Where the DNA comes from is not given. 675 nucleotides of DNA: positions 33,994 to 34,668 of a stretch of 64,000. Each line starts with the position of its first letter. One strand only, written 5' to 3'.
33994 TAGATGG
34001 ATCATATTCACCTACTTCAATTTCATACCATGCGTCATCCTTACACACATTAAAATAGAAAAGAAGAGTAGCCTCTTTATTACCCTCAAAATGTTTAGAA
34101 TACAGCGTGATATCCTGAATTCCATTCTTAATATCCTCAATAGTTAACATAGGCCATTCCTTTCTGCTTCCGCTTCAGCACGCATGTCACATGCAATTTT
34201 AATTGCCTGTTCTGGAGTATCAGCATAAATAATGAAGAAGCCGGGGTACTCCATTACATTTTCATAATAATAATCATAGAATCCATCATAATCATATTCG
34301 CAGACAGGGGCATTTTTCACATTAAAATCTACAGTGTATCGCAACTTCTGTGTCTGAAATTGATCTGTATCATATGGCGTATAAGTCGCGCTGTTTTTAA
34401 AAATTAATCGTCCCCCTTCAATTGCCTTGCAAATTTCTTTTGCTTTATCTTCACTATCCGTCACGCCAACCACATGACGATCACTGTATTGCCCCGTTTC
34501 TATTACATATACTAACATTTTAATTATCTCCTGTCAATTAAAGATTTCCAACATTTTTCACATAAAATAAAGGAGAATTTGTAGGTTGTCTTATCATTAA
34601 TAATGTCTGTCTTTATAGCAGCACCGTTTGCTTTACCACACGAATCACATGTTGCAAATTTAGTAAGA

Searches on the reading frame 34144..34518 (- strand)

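Call 36: search_protein_families(library=pfam, proteins=[window:34144-34518:-], max_evalue=0.01)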
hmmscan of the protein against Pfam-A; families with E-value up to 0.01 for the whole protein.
window:34144-34518:- (124 aa): 1 family
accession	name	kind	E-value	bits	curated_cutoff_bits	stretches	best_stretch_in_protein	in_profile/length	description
PF24024.1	DUF7336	-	0.0055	17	25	1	1-44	1-36/60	Domain of unknown function (DUF7336)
